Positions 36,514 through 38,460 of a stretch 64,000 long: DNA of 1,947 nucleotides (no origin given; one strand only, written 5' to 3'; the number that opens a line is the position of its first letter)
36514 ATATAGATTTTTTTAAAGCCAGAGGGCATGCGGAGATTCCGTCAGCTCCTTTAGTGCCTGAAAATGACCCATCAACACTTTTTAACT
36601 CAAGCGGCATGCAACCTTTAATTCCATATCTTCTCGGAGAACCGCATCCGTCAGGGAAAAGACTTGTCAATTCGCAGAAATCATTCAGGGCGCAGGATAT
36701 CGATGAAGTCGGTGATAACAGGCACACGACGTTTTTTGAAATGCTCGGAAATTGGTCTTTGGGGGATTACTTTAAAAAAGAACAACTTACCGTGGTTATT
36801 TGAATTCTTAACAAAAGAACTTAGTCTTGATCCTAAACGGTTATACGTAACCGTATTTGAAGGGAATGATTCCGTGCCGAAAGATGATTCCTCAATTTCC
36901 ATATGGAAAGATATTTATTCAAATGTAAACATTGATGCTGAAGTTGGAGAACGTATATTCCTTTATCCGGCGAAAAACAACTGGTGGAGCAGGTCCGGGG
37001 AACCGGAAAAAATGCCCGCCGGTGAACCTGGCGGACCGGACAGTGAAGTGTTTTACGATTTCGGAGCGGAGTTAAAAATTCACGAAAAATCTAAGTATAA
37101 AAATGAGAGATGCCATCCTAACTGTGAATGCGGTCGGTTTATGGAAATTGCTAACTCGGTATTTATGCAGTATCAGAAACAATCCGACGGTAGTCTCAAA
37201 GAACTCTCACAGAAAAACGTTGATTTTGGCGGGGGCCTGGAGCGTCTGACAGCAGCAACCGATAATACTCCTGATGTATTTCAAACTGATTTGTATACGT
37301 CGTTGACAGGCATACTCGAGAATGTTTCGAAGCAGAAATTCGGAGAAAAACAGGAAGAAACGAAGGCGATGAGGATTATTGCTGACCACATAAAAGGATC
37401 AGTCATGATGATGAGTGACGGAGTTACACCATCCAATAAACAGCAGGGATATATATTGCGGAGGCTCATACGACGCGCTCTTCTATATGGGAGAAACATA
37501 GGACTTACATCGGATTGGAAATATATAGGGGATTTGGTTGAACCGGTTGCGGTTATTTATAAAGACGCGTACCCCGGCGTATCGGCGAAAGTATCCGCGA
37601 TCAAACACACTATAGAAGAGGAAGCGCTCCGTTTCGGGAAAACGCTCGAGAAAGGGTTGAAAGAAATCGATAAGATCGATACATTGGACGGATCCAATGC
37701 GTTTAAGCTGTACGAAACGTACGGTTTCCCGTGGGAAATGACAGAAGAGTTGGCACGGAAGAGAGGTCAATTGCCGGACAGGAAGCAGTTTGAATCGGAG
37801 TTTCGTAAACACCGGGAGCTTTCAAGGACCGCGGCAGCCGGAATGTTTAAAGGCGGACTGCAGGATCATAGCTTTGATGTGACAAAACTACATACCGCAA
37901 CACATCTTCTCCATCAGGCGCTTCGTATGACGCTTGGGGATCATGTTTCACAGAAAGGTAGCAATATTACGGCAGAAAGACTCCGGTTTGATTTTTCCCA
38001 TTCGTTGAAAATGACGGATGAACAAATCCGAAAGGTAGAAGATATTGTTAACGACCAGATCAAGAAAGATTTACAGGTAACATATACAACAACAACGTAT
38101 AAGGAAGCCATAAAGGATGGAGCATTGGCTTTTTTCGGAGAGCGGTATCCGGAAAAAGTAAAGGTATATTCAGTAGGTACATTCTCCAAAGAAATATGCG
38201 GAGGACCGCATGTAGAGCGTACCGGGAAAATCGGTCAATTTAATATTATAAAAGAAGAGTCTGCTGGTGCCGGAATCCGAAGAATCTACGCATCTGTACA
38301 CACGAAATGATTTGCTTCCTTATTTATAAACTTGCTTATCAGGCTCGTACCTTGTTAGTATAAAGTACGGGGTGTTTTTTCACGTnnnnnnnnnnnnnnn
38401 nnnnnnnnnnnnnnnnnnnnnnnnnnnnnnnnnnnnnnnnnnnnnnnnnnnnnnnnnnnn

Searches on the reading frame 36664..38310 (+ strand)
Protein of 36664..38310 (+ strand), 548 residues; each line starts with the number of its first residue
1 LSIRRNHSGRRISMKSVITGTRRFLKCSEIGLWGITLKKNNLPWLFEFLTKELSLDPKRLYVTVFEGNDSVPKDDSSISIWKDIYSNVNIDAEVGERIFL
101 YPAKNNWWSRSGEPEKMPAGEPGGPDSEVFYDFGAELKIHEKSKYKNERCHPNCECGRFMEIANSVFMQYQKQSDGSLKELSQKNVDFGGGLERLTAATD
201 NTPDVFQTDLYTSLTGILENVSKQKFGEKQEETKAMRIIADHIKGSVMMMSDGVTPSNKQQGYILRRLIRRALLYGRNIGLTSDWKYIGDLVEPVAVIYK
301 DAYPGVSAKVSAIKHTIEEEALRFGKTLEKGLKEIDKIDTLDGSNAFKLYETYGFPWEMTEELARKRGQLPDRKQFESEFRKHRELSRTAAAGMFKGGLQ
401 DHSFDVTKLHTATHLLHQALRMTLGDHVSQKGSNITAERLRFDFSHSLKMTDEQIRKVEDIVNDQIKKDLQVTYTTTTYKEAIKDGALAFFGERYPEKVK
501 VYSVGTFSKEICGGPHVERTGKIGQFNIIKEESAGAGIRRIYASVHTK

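Call 9: search_protein_families(library=ncbifam, proteins=[window:36664-38310:+])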
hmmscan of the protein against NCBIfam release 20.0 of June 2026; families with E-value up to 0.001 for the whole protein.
window:36664-38310:+ (548 aa): 4 families
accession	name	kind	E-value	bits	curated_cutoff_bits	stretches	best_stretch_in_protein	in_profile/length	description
NF002436.0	PRK01584.1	equivalog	9.9e-164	546.1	529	1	34-545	93-592/595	alanine--tRNA ligase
TIGR00344.1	alaS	equivalog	4.4e-126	422.2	457.05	2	38-391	94-430/847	alanine--tRNA ligase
TIGR03683.1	A-tRNA_syn_arch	equivalog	1.2e-55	189.2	744.7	3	405-542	592-731/902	alanine--tRNA ligase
NF040865.1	a_tRNA_ed_AlaXM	equivalog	3.1e-22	79.5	300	1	406-545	94-233/234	alanyl-tRNA editing protein AlaXM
